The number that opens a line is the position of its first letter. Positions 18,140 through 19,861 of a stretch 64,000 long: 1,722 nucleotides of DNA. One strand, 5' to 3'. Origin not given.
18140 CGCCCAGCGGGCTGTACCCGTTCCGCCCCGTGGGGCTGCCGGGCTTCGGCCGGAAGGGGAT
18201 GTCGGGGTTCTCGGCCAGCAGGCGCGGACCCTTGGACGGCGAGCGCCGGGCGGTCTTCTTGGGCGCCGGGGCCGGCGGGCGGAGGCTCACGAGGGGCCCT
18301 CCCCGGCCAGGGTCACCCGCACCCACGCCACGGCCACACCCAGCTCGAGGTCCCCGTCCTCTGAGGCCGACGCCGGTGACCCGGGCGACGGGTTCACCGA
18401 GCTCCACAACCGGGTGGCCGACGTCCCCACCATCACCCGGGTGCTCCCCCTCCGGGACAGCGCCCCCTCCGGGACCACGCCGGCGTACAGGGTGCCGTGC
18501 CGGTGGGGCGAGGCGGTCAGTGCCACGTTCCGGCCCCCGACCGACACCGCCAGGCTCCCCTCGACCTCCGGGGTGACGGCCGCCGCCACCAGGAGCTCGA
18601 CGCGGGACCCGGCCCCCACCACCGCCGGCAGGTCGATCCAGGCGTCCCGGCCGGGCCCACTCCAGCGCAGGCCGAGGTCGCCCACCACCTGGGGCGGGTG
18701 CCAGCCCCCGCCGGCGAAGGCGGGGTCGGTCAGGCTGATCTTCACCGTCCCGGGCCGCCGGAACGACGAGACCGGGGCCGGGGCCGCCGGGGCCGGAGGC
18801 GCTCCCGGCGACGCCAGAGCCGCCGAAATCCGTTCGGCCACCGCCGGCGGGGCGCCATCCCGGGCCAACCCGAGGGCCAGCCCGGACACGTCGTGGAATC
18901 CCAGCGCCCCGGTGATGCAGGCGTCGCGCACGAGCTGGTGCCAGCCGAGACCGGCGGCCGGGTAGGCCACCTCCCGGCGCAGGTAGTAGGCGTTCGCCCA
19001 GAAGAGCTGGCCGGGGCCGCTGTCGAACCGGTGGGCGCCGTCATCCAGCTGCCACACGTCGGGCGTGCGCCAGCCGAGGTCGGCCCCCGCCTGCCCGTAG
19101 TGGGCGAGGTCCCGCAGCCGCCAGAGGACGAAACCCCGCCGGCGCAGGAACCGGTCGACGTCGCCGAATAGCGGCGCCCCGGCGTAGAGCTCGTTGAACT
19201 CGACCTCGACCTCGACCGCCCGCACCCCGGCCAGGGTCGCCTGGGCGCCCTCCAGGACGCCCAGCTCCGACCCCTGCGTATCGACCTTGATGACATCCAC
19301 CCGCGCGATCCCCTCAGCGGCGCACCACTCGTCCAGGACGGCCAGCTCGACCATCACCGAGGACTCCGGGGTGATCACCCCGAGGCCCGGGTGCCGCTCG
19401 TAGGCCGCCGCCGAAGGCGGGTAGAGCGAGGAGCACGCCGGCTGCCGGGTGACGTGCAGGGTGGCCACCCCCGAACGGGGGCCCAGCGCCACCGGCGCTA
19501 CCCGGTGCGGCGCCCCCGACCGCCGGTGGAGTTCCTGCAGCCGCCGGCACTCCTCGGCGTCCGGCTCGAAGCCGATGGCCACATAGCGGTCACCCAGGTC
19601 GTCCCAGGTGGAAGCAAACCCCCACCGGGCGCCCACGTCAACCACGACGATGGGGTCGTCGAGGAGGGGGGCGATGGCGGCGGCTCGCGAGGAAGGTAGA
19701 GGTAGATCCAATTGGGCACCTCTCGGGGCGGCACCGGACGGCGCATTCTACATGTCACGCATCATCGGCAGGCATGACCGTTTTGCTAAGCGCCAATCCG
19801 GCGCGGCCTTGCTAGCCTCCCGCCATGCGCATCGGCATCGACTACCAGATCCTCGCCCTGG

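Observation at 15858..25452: Polysaccharide-tailoring gene set: three FkbM methyltransferases, a CmoB-like methyltransferase, an acyltransferase-3 and a tandem GT4-GT4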

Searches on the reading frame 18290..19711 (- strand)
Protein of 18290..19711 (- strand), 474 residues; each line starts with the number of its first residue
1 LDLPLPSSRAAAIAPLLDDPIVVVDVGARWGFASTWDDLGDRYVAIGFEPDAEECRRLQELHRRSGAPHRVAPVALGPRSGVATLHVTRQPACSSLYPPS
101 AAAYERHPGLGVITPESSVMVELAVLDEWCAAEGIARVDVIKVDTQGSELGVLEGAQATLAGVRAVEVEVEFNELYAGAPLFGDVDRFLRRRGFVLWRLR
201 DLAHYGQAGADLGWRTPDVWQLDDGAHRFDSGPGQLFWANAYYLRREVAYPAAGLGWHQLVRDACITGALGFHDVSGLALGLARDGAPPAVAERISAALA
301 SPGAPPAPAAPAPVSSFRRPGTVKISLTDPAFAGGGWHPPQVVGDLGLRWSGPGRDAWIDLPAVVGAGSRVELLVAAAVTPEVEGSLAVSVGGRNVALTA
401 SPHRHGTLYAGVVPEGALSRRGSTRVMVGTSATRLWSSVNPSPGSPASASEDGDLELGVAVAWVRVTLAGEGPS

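Call 6: search_protein_families(library=pfam, proteins=[window:18290-19711:-], max_evalue=0.01)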
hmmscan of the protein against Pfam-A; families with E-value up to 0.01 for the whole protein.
window:18290-19711:- (474 aa): 1 family
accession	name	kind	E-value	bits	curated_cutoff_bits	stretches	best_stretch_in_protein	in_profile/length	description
PF05050.19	Methyltransf_21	-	8.3e-18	65.5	22.7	1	25-195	1-172/173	Methyltransferase FkbM domain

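Call 26: search_solved_structures(query=window:18290-19711:-, max_evalue=1)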
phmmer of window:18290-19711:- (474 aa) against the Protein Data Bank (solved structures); distinct sequences matched with E-value up to 1: 1.
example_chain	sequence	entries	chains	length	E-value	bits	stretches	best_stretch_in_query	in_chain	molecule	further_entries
5y2a_A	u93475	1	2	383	0.72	11.5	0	186-223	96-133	insect group II chitinase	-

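Call 39: find_homologous_proteins(query=window:18290-19711:-, max_evalue=0.00001)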
Query window:18290-19711:- (474 aa): 469 proteins with E <= 0.00001 among 8000 candidates; the best 120 are listed.
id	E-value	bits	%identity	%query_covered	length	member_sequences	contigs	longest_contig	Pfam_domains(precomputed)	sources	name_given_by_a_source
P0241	0.0e+0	1055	100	100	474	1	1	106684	PF05050.20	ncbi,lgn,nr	ncbi:MAG TPA: FkbM family methyltransferase [Actinomycetota bacterium]|nr:FkbM family methyltransfer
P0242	1.2e-238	811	82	94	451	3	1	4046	PF05050.20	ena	-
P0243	1.1e-207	709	73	95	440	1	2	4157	PF05050.20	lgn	-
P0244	7.6e-198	676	68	99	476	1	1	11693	PF05050.20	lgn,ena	-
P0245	2.1e-186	638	64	98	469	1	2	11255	PF05050.20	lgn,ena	-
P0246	5.8e-186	637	64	99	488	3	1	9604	PF05050.20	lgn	-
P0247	1.0e-167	577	59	94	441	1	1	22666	PF05050.20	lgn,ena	-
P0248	1.1e-145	504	56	97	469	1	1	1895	PF05050.20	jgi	-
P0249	2.5e-145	503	54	98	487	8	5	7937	PF05050.20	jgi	-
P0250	1.3e-142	494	54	97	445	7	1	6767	PF05050.20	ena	-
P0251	2.3e-142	493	51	99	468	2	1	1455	PF05050.20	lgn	-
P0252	4.6e-142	492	55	96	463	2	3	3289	PF05050.20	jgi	jgi:FkbM family methyltransferase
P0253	1.1e-141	491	52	97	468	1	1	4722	PF05050.20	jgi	-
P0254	4.5e-141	489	51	99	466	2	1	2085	PF05050.20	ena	-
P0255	4.6e-141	489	51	99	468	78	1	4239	PF05050.20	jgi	jgi:FkbM family methyltransferase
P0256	2.3e-139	483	50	99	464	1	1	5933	PF05050.20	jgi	jgi:FkbM family methyltransferase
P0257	3.7e-138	479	53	97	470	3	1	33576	PF05050.20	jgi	jgi:FkbM family methyltransferase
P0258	3.8e-137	476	52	98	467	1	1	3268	PF05050.20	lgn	-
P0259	3.9e-137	476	52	96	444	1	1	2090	PF05050.20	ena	-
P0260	2.4e-136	473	52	95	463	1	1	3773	PF05050.20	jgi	jgi:FkbM family methyltransferase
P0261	3.4e-136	473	51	97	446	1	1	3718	PF05050.20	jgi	jgi:FkbM family methyltransferase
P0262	3.4e-136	473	51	96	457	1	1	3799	PF05050.20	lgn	-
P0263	3.6e-136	473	51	99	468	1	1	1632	PF05050.20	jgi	jgi:FkbM family methyltransferase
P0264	1.9e-135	470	52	98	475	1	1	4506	PF05050.20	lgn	-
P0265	3.6e-135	469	51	97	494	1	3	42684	PF05050.20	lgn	-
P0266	3.7e-135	469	51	95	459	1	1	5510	PF05050.20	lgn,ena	-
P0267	3.9e-135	469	50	98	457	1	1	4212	PF05050.20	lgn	-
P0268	9.5e-134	465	52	95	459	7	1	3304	PF05050.20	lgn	-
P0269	2.5e-133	463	52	94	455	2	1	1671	PF05050.20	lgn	-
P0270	2.4e-132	460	50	97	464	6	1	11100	PF05050.20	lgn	-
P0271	2.9e-132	460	50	98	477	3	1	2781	PF05050.20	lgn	-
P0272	1.5e-131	457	49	96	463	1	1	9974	PF05050.20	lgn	-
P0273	1.6e-131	457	50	97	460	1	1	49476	PF05050.20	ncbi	ncbi:MAG: FkbM family methyltransferase [Acidimicrobiales bacterium]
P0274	2.8e-131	457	50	99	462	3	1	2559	PF05050.20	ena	-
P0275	3.7e-131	456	49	96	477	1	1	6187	PF05050.20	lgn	-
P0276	9.8e-131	455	50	95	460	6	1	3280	PF05050.20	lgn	-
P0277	1.1e-130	455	50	98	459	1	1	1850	PF05050.20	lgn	-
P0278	2.0e-130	454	50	94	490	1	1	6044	PF05050.20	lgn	-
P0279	2.3e-130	454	49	96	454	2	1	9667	PF05050.20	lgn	-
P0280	3.4e-130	453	50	97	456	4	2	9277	PF05050.20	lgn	-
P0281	4.5e-130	453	48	97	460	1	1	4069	PF05050.20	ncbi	-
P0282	5.3e-130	452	48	99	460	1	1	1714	PF05050.20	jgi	jgi:FkbM family methyltransferase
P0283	6.4e-130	452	49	97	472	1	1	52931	PF05050.20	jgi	-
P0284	1.8e-129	451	49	96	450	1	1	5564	PF05050.20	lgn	-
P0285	9.6e-129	448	48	96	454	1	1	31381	PF05050.20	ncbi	ncbi:MAG: FkbM family methyltransferase [Acidimicrobiales bacterium]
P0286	3.2e-128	446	49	97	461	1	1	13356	PF05050.20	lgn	-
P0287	3.7e-128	446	49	96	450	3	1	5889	PF05050.20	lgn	-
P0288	6.1e-128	446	48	99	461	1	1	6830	PF05050.20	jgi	jgi:FkbM family methyltransferase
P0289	9.0e-128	445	50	96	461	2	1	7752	PF05050.20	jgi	jgi:FkbM family methyltransferase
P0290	2.6e-127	444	49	95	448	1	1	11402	PF05050.20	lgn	-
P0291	3.4e-127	443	49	99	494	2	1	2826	PF05050.20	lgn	-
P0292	3.6e-127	443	50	97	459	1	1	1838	PF05050.20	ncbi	-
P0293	4.9e-127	443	50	99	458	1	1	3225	PF05050.20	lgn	-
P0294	7.1e-127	442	49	97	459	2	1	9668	PF05050.20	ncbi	-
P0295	7.4e-127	442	50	96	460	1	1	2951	PF05050.20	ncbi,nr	ncbi:MAG: FkbM family methyltransferase [Actinobacteria bacterium]|nr:FkbM family methyltransferase 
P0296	8.5e-127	442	50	94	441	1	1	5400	PF05050.20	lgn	-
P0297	9.6e-127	442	48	97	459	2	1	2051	PF05050.20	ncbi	-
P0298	1.3e-126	441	50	96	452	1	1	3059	PF05050.20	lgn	-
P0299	6.5e-126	439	49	97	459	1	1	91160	PF05050.20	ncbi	-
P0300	8.1e-126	439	48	96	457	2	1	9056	PF05050.20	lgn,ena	-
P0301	8.4e-126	439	51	99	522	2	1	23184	PF05050.20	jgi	-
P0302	1.4e-125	438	48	97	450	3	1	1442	PF05050.20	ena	-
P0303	2.8e-125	437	49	97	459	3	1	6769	PF05050.20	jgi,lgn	-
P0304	3.2e-125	437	48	97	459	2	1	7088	PF05050.20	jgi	-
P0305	3.3e-125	437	50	97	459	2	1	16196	PF05050.20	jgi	-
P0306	3.6e-125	436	49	97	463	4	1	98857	PF05050.20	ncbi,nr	ncbi:MAG TPA: FkbM family methyltransferase [Acidimicrobiales bacterium]|nr:FkbM family methyltransf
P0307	6.1e-125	436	49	97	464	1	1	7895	PF05050.20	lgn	-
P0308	6.3e-125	436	49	96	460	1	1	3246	PF05050.20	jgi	jgi:FkbM family methyltransferase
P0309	9.0e-125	435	51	99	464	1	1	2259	PF05050.20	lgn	-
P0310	6.1e-124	432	49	97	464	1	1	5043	PF05050.20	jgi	-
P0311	7.5e-124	432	50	94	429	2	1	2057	PF05050.20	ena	-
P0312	1.8e-123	431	50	94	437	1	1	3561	PF05050.20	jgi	jgi:FkbM family methyltransferase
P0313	2.0e-123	431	47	97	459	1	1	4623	PF05050.20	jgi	-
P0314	2.0e-122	427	49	94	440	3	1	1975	PF05050.20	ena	-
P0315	4.9e-122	426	48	99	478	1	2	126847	PF05050.20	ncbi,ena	-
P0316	1.3e-121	425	48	99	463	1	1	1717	PF05050.20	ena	-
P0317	1.7e-121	424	46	96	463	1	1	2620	PF05050.20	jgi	jgi:FkbM family methyltransferase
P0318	2.2e-121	424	48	96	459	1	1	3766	PF05050.20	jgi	-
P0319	2.2e-121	424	46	98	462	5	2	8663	PF05050.20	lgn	-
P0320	2.4e-121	424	48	100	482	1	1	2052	PF05050.20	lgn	-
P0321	2.2e-120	421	51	94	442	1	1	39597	PF05050.20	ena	-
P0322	2.6e-120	420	46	98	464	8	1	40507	PF05050.20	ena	-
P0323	2.9e-120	420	47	99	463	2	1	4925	PF05050.20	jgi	jgi:FkbM family methyltransferase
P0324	3.2e-120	420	49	91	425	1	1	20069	PF05050.20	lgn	-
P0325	1.6e-119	418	49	94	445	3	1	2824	PF05050.20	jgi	jgi:FkbM family methyltransferase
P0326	1.7e-119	418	49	94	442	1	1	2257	PF05050.20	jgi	jgi:FkbM family methyltransferase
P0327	2.1e-119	417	47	96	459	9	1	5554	PF05050.20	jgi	jgi:FkbM family methyltransferase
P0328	4.3e-119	416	49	94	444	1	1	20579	PF05050.20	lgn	-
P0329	5.1e-119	416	48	95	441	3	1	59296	PF05050.20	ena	-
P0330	1.6e-118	414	48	96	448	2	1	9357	PF05050.20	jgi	jgi:FkbM family methyltransferase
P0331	2.0e-118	414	47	98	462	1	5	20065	PF05050.20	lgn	-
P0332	1.0e-117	412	47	99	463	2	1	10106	PF05050.20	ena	-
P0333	1.2e-117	412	47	91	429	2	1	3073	PF05050.20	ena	-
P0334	1.8e-117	411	49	91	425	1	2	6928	PF05050.20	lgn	-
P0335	2.0e-117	411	47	96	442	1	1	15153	PF05050.20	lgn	-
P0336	2.9e-116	407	47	99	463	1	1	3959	PF05050.20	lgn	-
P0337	6.1e-116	406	48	96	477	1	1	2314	PF05050.20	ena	-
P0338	6.6e-116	406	44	98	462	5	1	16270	PF05050.20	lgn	-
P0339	7.0e-116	406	47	96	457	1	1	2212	PF05050.20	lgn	-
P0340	8.6e-116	405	54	78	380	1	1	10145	PF05050.20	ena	-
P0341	1.8e-115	404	48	95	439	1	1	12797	PF05050.20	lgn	-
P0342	3.7e-115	403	46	96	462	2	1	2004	PF05050.20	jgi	jgi:FkbM family methyltransferase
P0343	4.1e-115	403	46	95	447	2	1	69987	PF05050.20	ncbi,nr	ncbi:MAG: FkbM family methyltransferase [Candidatus Dormibacteraeota bacterium]|nr:FkbM family methy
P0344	4.6e-115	403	47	94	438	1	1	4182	PF05050.20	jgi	jgi:FkbM family methyltransferase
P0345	1.4e-114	401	48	96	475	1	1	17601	PF05050.20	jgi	jgi:FkbM family methyltransferase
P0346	6.9e-114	399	44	99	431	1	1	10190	PF05050.20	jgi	-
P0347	1.0e-113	399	50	84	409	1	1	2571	PF05050.20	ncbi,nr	ncbi:MAG: FkbM family methyltransferase, partial [Actinomycetota bacterium]|nr:FkbM family methyltra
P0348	1.2e-111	392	46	95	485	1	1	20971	PF05050.20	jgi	jgi:FkbM family methyltransferase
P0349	6.4e-110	386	45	92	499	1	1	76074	PF05050.20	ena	-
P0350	3.8e-108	380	65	57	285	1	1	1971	PF05050.20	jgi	jgi:FkbM family methyltransferase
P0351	1.4e-104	369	45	93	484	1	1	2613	PF05050.20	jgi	jgi:FkbM family methyltransferase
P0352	1.5e-99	352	44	89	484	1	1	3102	PF05050.20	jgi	jgi:FkbM family methyltransferase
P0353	4.3e-99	350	45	90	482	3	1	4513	PF05050.20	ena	-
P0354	3.1e-98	348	48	76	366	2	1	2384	PF05050.20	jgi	jgi:hypothetical protein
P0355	2.8e-97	344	42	96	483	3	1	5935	PF05050.20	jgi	jgi:FkbM family methyltransferase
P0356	5.1e-96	340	41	96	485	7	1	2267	PF05050.20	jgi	jgi:FkbM family methyltransferase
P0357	1.1e-95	339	42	89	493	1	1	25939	PF05050.20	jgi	jgi:FkbM family methyltransferase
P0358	2.7e-95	338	44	89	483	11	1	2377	PF05050.20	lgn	-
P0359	3.5e-95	338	43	89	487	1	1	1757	PF05050.20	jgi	jgi:FkbM family methyltransferase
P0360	4.6e-95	337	43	92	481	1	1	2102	PF05050.20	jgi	jgi:FkbM family methyltransferase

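Call 51: predict_structure(alignment_id=A3)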
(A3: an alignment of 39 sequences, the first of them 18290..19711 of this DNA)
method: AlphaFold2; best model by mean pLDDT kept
length: 474 residues; sequences in the alignment: 39
mean_pLDDT: 85.6   pTM: 0.66
mean pLDDT of the five models: 85.6, 84.7, 82.0, 81.0, 75.1
residues with pLDDT >= 90: 265; 70-90: 138; 50-70: 43; < 50: 28
segments of 3 or more residues with pLDDT < 50: 1-5, 306-316, 335-340, 450-452, 472-474
pLDDT, mean of each block of 10 residues (from residue 1): 57 95 92 86 95 89 86 96 94 91 92 93 97 97 94 98 98 95 98 96 90 82 83 89 98 97 96 95 98 96 52 47 81 51 56 70 86 90 89 94 95 84 82 77 66 67 88 45
secondary structure, 60 per line:
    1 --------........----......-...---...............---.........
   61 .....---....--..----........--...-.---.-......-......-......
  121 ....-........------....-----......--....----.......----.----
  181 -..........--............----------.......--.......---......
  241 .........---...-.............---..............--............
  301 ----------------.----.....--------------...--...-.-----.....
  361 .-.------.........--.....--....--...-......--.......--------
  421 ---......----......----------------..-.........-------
elements in order: H9-16 E21-26 H34-42 E43-48 H52-65 E69-72 E81-88 H101-106 H108-113 E115-124 H126-133 E140-143 H149-154 H157-160 E165-171 H182-191 E194-205 E216-222 E225-231 E235-245 H246-249 H257-269 H273-286 H289-300 E322-326 E341-343 E346-348 E356-361 E370-378 H381-385 E388-391 E394-396 E398-403 E406-412 E424-429 H436-439 E459-467

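Call 65: search_protein_families(library=ncbifam, proteins=[window:18290-19711:-], max_evalue=0.001)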
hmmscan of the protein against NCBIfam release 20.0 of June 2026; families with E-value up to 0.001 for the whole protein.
window:18290-19711:- (474 aa): 1 family
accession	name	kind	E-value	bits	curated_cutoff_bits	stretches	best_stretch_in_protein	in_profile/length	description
TIGR01444.1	fkbM_fam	subfamily_domain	4.6e-20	72.5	37.7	1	22-170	1-142/143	FkbM family methyltransferase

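Call 86: fold_search(model_id=the predicted structure, library=pdb)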
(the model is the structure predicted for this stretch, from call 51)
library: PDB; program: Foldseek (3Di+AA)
matches with E <= 10: 1877; with E <= 0.001: 41
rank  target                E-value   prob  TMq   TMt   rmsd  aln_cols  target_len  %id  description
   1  9bxh                  1.6e-05  1.00  0.20  0.37  14.9       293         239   13  OvsM from Marinimicrobium koreense, a SAM-dependent N-methyltransferase involved in ovoselenol biosynthesis (released 2025-01-08)
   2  6qe6_A                2.2e-05  1.00  0.23  0.45  16.8       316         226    7  Structure of M. capricolum TrmK in complex with the natural cofactor product S-adenosyl-homocysteine (SAH) (released 2019-03-27)
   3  3e05_D                5.8e-05  1.00  0.23  0.51   8.9       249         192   10  CRYSTAL STRUCTURE OF Precorrin-6y C5,15-methyltransferase FROM Geobacter metallireducens GS-15 (released 2008-08-12)
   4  6ec3_C                5.8e-05  0.99  0.24  0.26  21.5       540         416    9  Crystal Structure of EvdMO1 (released 2018-12-26)
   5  3kr9                  6.5e-05  1.00  0.23  0.45  15.6       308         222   12  Crystal structure of Streptococcus pneumoniae Sp1610, a putative tRNA (m1A22) methyltransferase (released 2009-12-22)
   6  3ku1_A                6.5e-05  1.00  0.23  0.46  14.7       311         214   11  Crystal structure of Streptococcus pneumoniae Sp1610, a putative tRNA (m1A22) methyltransferase, in complex with S-ade (released 2009-12-22)
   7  3hm2_D                9.7e-05  1.00  0.21  0.49   8.0       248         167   10  Crystal Structure of Putative Precorrin-6Y C5,15-Methyltransferase Targeted Domain from Corynebacterium diphtheriae (released 2009-07-07)
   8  1wy7_B                1.1e-04  1.00  0.21  0.43  10.2       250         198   13  crystal structure of a putative RNA methyltransferase PH1948 from Pyrococcus horikoshii (released 2005-12-13)
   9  1wy7_A                1.1e-04  1.00  0.21  0.44  10.3       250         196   12  crystal structure of a putative RNA methyltransferase PH1948 from Pyrococcus horikoshii (released 2005-12-13)
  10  1wy7_C                1.1e-04  1.00  0.21  0.43   9.9       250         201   12  crystal structure of a putative RNA methyltransferase PH1948 from Pyrococcus horikoshii (released 2005-12-13)
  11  3e05_G                1.4e-04  1.00  0.23  0.51   8.9       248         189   10  CRYSTAL STRUCTURE OF Precorrin-6y C5,15-methyltransferase FROM Geobacter metallireducens GS-15 (released 2008-08-12)
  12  3e05_B                1.7e-04  1.00  0.24  0.52   8.8       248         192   10  CRYSTAL STRUCTURE OF Precorrin-6y C5,15-methyltransferase FROM Geobacter metallireducens GS-15 (released 2008-08-12)
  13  3e05_E                1.9e-04  1.00  0.23  0.51   8.6       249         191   10  CRYSTAL STRUCTURE OF Precorrin-6y C5,15-methyltransferase FROM Geobacter metallireducens GS-15 (released 2008-08-12)
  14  3e05_H                2.1e-04  1.00  0.23  0.51   8.4       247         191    9  CRYSTAL STRUCTURE OF Precorrin-6y C5,15-methyltransferase FROM Geobacter metallireducens GS-15 (released 2008-08-12)
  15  2b25_A                2.3e-04  1.00  0.21  0.35  10.7       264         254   11  Human putative tRNA(1-methyladenosine)methyltransferase (released 2005-09-27)
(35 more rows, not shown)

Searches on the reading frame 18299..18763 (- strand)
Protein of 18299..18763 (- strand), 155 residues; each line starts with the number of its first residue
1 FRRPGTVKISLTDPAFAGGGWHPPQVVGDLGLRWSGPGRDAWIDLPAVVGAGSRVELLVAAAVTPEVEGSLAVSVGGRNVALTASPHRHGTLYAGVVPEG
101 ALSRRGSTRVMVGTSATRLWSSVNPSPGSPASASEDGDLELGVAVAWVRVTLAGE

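Call 62: search_solved_structures(query=A4, max_evalue=10)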
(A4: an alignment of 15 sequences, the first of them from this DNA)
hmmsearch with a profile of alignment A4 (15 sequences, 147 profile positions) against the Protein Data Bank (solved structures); distinct sequences matched with E-value up to 10: 0.

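Call 63: search_protein_families(library=pfam, proteins=[window:18299-18763:-], max_evalue=10)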
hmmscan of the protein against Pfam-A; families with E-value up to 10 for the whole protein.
seq(155 aa): 0 families
